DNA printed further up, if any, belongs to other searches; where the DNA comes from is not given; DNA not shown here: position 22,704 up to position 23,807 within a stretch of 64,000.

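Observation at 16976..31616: IS-bounded, compositionally patchy accessory island encoding a CoA-dependent beta-keto-acid module I cannot assign to a pathway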

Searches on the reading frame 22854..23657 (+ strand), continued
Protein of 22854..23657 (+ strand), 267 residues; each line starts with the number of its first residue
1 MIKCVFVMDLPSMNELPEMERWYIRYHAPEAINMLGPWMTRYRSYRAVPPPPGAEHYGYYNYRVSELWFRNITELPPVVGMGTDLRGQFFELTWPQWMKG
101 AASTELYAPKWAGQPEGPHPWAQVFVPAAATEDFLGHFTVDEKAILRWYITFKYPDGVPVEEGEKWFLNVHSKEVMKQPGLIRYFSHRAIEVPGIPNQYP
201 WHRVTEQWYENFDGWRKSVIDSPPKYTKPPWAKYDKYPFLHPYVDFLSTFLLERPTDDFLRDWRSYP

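Call 18: search_protein_families(library=pfam, proteins=[L076:13762-14322:+, L074:14661-15473:+, L007:13826-14830:-, L004:11216-12295:+, L049:4635-5081:-, L022:10773-13370:-, L077:8904-9791:-, L041:17126-17782:+, L053:6569-9007:-, L066:11815-13302:-], max_evalue=0.00001)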
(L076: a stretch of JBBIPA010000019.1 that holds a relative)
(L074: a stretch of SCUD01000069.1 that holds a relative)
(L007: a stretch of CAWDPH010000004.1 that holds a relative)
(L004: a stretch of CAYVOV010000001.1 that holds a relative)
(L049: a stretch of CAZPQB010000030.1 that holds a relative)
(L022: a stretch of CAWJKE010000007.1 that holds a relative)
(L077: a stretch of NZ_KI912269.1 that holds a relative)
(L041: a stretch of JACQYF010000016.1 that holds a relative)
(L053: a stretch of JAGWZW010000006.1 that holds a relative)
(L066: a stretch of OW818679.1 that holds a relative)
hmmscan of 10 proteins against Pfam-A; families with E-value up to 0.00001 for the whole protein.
L076:13762-14322:+ (186 aa): 1 family
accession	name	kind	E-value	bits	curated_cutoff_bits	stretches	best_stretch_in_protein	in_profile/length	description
PF18089.7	DAPG_hydrolase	-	2.7e-12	47.2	22.7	1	17-133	35-168/223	DAPG hydrolase PhiG domain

L074:14661-15473:+ (270 aa): 4 families
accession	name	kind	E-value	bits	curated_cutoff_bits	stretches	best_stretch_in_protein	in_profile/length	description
PF13561.12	adh_short_C2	-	1.7e-52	178.8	27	1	37-268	1-235/236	Enoyl-(Acyl carrier protein) reductase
PF00106.31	adh_short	-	2.8e-45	154.7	26.6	1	31-218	1-190/195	short chain dehydrogenase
PF08659.16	KR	-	7.5e-07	29.7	22.6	1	34-149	4-125/180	KR domain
PF01370.27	Epimerase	-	4.2e-06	26.8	20.9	0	34-208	2-176/240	NAD dependent epimerase/dehydratase family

L007:13826-14830:- (334 aa): 1 family
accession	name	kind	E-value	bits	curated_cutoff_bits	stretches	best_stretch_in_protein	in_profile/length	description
PF03358.20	FMN_red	-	2.7e-11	43.7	24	1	1-165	1-146/152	NADPH-dependent FMN reductase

L004:11216-12295:+ (359 aa): 4 families
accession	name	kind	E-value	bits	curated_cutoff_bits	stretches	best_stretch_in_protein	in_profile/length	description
PF00107.32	ADH_zinc_N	-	4.2e-26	91.8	31.8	1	195-320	2-128/129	Zinc-binding dehydrogenase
PF08240.17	ADH_N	-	1.4e-25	90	23.5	1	46-144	2-96/104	Alcohol dehydrogenase GroES-like domain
PF13602.12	ADH_zinc_N_2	-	4.5e-09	37.8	27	1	228-344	2-121/134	Zinc-binding dehydrogenase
PF16912.11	Glu_dehyd_C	-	1.7e-08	34.6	34.9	1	170-357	11-209/211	Glucose dehydrogenase C-terminus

L049:4635-5081:- (148 aa): 3 families
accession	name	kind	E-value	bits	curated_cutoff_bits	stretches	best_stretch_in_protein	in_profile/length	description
PF00903.31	Glyoxalase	-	5.4e-22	78.9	20.6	1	19-142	3-121/121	Glyoxalase/Bleomycin resistance protein/Dioxygenase superfamily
PF13669.12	Glyoxalase_4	-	1.6e-14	54.5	27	1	19-119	1-95/109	Glyoxalase/Bleomycin resistance protein/Dioxygenase superfamily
PF13468.12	Glyoxalase_3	-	4.4e-11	43.6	25.1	1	19-127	2-111/176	Glyoxalase-like domain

L022:10773-13370:- (865 aa): 1 family
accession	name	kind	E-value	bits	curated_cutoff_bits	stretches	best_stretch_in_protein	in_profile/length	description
PF03176.21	MMPL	-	1.7e-126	422.2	20.5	2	45-376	2-331/333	MMPL family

L077:8904-9791:- (295 aa): 2 families
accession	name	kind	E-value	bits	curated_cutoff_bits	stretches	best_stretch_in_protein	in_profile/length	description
PF03466.25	LysR_substrate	-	2e-35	122.6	28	1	89-291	4-204/209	LysR substrate binding domain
PF00126.33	HTH_1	-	3.4e-20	72.2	26.6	1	3-61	1-59/60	Bacterial regulatory helix-turn-helix protein, lysR family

L041:17126-17782:+ (218 aa): 6 families
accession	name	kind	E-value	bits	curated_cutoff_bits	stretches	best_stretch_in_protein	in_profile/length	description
PF13247.11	Fer4_11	-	1.4e-25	89.8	26.2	1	106-199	4-99/100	4Fe-4S dicluster domain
PF13187.11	Fer4_9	-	3.8e-08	33.7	27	0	65-129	1-52/52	4Fe-4S dicluster domain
PF12838.12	Fer4_7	-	1.5e-07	32.2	27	1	111-158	1-52/52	4Fe-4S dicluster domain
PF00037.32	Fer4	-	6.9e-07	29.3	21.1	1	139-160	3-24/24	4Fe-4S binding domain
PF12837.12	Fer4_6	-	7.3e-07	29.3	25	1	136-159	1-24/24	4Fe-4S binding domain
PF14697.11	Fer4_21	-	5.6e-06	26.8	35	1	111-160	7-58/59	4Fe-4S dicluster domain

L053:6569-9007:- (812 aa): 2 families
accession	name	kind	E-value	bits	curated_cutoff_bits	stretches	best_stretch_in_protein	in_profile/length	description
PF00593.30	TonB_dep_Rec_b-barrel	-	1.7e-33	117.6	27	1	294-769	38-436/436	TonB dependent receptor-like, beta-barrel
PF07715.20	Plug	-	9.9e-17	61.8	23.9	1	63-171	2-106/107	TonB-dependent Receptor Plug Domain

L066:11815-13302:- (495 aa): 6 families
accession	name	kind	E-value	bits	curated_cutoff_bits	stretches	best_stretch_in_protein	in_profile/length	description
PF00890.30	FAD_binding_2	-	6.8e-42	144.6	20.4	1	24-458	2-401/414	FAD binding domain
PF01266.30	DAO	-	1.6e-10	41.5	27.9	1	24-216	2-208/353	FAD dependent oxidoreductase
PF03486.20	HI0933_like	-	1.6e-10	41.3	50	0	23-57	2-36/244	HI0933-like protein Rossmann domain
PF12831.13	FAD_oxidored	-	7.1e-09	35.9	27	1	24-209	2-145/416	FAD dependent oxidoreductase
PF07992.20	Pyr_redox_2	-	1.3e-08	35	26.1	0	23-54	144-175/291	Pyridine nucleotide-disulphide oxidoreductase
PF13450.12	NAD_binding_8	-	2.8e-07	31.1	21.9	1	26-59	1-34/68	NAD(P)-binding Rossmann-like domain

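Call 23: find_encoding_contigs(protein=P0004, flank=10000, max_places=3)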
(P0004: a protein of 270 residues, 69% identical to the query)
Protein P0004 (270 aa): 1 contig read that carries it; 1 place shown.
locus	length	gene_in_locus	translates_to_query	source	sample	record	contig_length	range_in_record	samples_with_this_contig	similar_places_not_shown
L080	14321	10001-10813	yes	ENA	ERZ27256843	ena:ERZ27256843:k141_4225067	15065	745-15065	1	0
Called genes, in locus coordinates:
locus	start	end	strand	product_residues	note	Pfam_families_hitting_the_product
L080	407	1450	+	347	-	PF08448:PAS_4, PF00196:GerE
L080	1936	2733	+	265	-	PF18232:Chalcone_N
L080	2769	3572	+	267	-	PF00106:adh_short, PF08659:KR, PF13561:adh_short_C2, PF23441:SDR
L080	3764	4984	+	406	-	PF13433:Peripla_BP_5 (weak), PF13458:Peripla_BP_6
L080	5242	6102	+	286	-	PF02653:BPD_transp_2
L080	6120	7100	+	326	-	PF02653:BPD_transp_2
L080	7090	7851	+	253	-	PF00005:ABC_tran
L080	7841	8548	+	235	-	PF02463:SMC_N (faint), PF00005:ABC_tran, PF13304:AAA_21 (faint)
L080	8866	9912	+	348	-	PF05853:BKACE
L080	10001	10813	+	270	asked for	PF18232:Chalcone_N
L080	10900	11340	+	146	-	PF00903:Glyoxalase (weak), PF13468:Glyoxalase_3, PF13669:Glyoxalase_4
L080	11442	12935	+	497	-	PF04015:DUF362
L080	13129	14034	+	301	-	PF03358:FMN_red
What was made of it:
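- L080, the 69% relative that carries the DUF849 clade, also has an FLR-like FMN_red gene and two CHI paralogues (call 23).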

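Call 24: find_encoding_contigs(protein=P0002, flank=10000, max_places=3)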
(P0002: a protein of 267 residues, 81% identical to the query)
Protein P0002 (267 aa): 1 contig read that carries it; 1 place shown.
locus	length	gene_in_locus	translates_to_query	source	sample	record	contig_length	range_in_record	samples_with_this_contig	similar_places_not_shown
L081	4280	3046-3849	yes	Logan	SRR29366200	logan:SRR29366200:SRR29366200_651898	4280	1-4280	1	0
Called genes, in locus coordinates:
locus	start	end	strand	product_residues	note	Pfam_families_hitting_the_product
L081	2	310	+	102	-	?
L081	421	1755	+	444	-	PF01180:DHO_dh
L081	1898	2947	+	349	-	PF05853:BKACE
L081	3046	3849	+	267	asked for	PF18232:Chalcone_N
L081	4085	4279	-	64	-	?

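Call 39: search_protein_families(library=pfam, proteins=[L030:10938-13031:+, L016:2527-4218:+, L016:5239-6444:+, L016:8997-10130:+, L041:11163-12908:+, L041:15156-17285:+, L062:11251-12192:+, L062:14516-15451:+, L008:7507-8064:+, L015:4566-4979:+], max_evalue=0.00001)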
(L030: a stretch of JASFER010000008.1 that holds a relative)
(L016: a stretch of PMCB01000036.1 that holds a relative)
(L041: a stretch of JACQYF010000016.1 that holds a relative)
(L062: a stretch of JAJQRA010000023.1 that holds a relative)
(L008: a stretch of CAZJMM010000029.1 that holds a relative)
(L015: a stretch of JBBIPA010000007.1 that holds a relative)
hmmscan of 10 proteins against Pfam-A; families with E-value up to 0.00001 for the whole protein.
L030:10938-13031:+ (697 aa): 9 families
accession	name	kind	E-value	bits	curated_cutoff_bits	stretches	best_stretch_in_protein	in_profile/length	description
PF00724.26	Oxidored_FMN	-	6.1e-41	141.2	27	1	10-367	2-340/342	NADH:flavin oxidoreductase / NADH oxidase family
PF07992.20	Pyr_redox_2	-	3.8e-26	92.6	26.1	1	412-665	1-248/291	Pyridine nucleotide-disulphide oxidoreductase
PF13450.12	NAD_binding_8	-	2.2e-09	37.9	21.9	1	416-452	1-37/68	NAD(P)-binding Rossmann-like domain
PF01266.30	DAO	-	9e-09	35.7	27.9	0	413-448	1-37/353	FAD dependent oxidoreductase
PF12831.13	FAD_oxidored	-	1.4e-08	34.9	27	1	414-457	2-44/416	FAD dependent oxidoreductase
PF13738.12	Pyr_redox_3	-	1.6e-08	34.6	30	0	551-662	159-275/305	Pyridine nucleotide-disulphide oxidoreductase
PF01262.27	AlaDh_PNT_C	-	2.5e-07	30.8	23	0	410-445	27-62/214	Alanine dehydrogenase/PNT, C-terminal domain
PF00070.33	Pyr_redox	-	2.6e-07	31.5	22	0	413-447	1-35/82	Pyridine nucleotide-disulphide oxidoreductase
PF03486.20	HI0933_like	-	3.3e-07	30.5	50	1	413-448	2-37/244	HI0933-like protein Rossmann domain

L016:2527-4218:+ (563 aa): 1 family
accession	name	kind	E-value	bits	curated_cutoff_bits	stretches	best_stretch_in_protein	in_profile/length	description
PF00496.27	SBP_bac_5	-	2.9e-64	217.9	32.4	1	79-443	3-347/368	Bacterial extracellular solute-binding proteins, family 5 Middle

L016:5239-6444:+ (401 aa): 1 family
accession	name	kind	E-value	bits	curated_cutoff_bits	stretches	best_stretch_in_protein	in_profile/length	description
PF02515.22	CoA_transf_3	-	1.8e-86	291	23.3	1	6-377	1-366/366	CoA-transferase family III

L016:8997-10130:+ (377 aa): 4 families
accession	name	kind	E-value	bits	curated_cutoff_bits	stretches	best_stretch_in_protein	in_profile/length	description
PF00441.29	Acyl-CoA_dh_1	-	1.5e-29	103.5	22.4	1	234-375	8-149/150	Acyl-CoA dehydrogenase, C-terminal domain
PF02771.21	Acyl-CoA_dh_N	-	1.3e-26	93.6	22.9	1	6-118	1-113/113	Acyl-CoA dehydrogenase, N-terminal domain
PF02770.24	Acyl-CoA_dh_M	-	9.7e-18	64.6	33.3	1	123-215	2-97/97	Acyl-CoA dehydrogenase, middle domain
PF08028.16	Acyl-CoA_dh_2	-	1.7e-08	35.3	22.7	1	245-358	4-127/134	Acyl-CoA dehydrogenase, C-terminal domain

L041:11163-12908:+ (581 aa): 2 families
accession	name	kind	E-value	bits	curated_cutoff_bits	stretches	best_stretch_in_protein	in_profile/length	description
PF02129.25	Peptidase_S15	-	6.2e-36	124.9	23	1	42-232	2-184/262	X-Pro dipeptidyl-peptidase (S15 family)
PF08530.16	PepX_C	-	1.3e-32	113.9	22.5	1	346-561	2-216/217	X-Pro dipeptidyl-peptidase C-terminal non-catalytic domain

L041:15156-17285:+ (709 aa): 3 families
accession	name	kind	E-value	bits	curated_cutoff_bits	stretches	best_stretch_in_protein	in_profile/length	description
PF00384.28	Molybdopterin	-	1.8e-44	152.7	24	1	68-486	1-353/353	Molybdopterin oxidoreductase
PF01568.27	Molydop_binding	-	2.9e-21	76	26.8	1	579-683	2-98/110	Molydopterin dinucleotide binding domain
PF04879.21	Molybdop_Fe4S4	-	6.1e-16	58.6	22.7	1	11-65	1-55/55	Molybdopterin oxidoreductase Fe4S4 domain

L062:11251-12192:+ (313 aa): 2 families
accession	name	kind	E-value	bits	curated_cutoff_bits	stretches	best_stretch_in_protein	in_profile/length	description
PF02737.24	3HCDH_N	-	6.6e-48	163.4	22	1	4-186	1-179/180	3-hydroxyacyl-CoA dehydrogenase, NAD binding domain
PF00725.27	3HCDH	-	9.2e-13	49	22.1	1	189-287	1-97/97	3-hydroxyacyl-CoA dehydrogenase, C-terminal domain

L062:14516-15451:+ (311 aa): 1 family
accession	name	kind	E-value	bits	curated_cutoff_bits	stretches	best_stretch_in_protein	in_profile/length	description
PF04199.19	Cyclase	-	2.3e-31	109.4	23.1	1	7-170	1-142/142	Putative cyclase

L008:7507-8064:+ (185 aa): 2 families
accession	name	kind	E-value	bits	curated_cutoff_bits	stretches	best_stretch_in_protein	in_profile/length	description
PF00881.29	Nitroreductase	-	2.3e-22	80.4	23.5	1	8-144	2-161/167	Nitroreductase family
PF14512.11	TM1586_NiRdase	-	1.1e-14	55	27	1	8-69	140-203/215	Putative TM nitroreductase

L015:4566-4979:+ (137 aa): 3 families
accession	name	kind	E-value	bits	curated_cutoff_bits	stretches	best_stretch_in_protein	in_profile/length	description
PF13669.12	Glyoxalase_4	-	6.4e-13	49.4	27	1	6-108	1-100/109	Glyoxalase/Bleomycin resistance protein/Dioxygenase superfamily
PF00903.31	Glyoxalase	-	3.7e-11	43.9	20.6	1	4-122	1-115/121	Glyoxalase/Bleomycin resistance protein/Dioxygenase superfamily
PF13468.12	Glyoxalase_3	-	2.2e-08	34.8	25.1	1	5-118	1-117/176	Glyoxalase-like domain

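Call 49: search_solved_structures(query=L011:7429-8367:+, max_evalue=1e-20, show_alignments=3)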
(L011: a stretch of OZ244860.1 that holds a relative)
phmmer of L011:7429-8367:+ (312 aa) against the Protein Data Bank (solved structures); distinct sequences matched with E-value up to 1e-20: 11.
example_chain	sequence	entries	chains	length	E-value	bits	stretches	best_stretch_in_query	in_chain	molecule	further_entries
3e02_A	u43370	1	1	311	1.2e-113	382.9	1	4-312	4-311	uncharacterized protein DUF849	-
3e49_A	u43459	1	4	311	9.6e-111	373.3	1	5-312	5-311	uncharacterized protein DUF849 with a TIM barrel fold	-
8rio_A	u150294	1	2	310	3.6e-104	351.7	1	7-312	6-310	3-keto-5-aminohexanoate cleavage protein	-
8rip_A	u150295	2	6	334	4.4e-104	351.4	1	7-312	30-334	3-keto-5-aminohexanoate cleavage protein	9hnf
3lot_A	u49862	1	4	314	4.8e-103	348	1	3-312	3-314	uncharacterized protein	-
2y7d_A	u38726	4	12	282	5.4e-42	147.5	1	147-304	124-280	3-KETO-5-AMINOHEXANOATE CLEAVAGE ENZYME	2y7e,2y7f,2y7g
9zsc_A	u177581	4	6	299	9.5e-38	133.6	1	6-303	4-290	3-keto-5-aminohexanoate cleavage protein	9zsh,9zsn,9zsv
3c6c_A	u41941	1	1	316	1.3e-37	133.2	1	5-304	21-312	3-keto-5-aminohexanoate cleavage enzyme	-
3fa5_A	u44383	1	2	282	5.2e-31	111.5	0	166-305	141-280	protein of unknown function (DUF849)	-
3no5_A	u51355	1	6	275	2.7e-29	105.8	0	165-304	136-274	Uncharacterized protein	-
3chv_A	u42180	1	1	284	4.9e-29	105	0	160-307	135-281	Prokaryotic domain of unknown function (DUF849) with a TIM barrel fold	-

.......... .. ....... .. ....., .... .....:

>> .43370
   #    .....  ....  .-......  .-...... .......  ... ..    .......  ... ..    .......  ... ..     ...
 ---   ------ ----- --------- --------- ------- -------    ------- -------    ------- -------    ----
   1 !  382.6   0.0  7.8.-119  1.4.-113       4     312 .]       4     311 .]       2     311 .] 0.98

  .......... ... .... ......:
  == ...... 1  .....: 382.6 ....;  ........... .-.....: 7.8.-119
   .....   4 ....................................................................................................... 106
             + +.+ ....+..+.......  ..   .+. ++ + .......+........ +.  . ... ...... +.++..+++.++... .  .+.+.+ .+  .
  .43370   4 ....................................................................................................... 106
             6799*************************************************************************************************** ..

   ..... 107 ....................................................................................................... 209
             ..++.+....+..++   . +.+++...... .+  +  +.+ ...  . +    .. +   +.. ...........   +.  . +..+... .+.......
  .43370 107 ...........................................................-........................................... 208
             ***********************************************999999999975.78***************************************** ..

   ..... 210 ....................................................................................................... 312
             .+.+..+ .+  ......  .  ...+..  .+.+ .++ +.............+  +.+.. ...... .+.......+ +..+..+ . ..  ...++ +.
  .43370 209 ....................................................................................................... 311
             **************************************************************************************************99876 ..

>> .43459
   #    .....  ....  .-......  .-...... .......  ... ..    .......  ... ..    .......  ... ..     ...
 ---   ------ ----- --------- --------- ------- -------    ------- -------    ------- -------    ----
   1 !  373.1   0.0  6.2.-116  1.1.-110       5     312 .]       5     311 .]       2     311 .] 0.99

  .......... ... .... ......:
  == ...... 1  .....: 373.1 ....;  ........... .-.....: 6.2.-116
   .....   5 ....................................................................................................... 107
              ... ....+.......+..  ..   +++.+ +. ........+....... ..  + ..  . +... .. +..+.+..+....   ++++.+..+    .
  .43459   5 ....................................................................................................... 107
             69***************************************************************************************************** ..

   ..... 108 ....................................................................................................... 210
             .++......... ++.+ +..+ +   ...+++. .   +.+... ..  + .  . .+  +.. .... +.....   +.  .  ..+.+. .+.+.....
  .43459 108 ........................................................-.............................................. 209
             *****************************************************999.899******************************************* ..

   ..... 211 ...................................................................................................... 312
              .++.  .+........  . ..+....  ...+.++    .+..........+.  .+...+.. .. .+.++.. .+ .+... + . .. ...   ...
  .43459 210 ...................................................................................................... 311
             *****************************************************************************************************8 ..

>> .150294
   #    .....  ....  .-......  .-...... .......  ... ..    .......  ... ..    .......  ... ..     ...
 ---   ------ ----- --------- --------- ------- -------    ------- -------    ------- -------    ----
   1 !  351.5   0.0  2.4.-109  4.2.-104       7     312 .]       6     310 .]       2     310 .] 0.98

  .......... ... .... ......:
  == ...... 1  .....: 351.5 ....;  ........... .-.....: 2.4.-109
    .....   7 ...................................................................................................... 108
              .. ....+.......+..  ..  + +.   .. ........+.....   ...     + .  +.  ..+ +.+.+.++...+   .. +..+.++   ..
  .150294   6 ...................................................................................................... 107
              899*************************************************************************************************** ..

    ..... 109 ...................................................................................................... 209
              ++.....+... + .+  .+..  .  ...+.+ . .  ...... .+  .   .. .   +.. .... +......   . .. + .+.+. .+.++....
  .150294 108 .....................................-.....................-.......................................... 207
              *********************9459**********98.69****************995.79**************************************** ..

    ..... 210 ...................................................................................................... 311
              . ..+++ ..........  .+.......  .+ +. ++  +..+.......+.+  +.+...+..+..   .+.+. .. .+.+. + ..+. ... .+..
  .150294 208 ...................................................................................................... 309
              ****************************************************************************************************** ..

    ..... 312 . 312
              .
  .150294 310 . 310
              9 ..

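Call 71: predict_structure(alignment_id=A1)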
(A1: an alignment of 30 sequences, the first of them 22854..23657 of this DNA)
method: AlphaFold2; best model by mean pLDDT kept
length: 267 residues; sequences in the alignment: 30
mean_pLDDT: 84.1   pTM: 0.85
mean pLDDT of the five models: 84.1, 82.9, 80.3, 79.4, 79.3
residues with pLDDT >= 90: 130; 70-90: 94; 50-70: 33; < 50: 10
segments of 3 or more residues with pLDDT < 50: 81-89
pLDDT, mean of each block of 10 residues (from residue 1): 90 88 89 88 92 82 92 72 46 72 56 72 90 80 85 92 96 95 95 73 94 93 94 89 89 92 70
secondary structure, 60 per line:
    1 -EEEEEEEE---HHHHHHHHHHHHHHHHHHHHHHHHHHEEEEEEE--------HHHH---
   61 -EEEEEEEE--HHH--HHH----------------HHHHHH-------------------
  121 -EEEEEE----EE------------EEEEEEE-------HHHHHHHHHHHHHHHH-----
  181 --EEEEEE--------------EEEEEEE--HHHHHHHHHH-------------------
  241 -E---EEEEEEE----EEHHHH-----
elements in order: E2-9 H13-38 E39-45 H54-57 E62-69 H96-101 E122-127 E146-152 H160-175 E183-188 E203-209 H212-221 E246-252 H259-262
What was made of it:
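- On Bacterial chalcone isomerase (CHIera family, Pfam PF18232): AF2 model pLDDT 84.1, pTM 0.85 (call 71).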
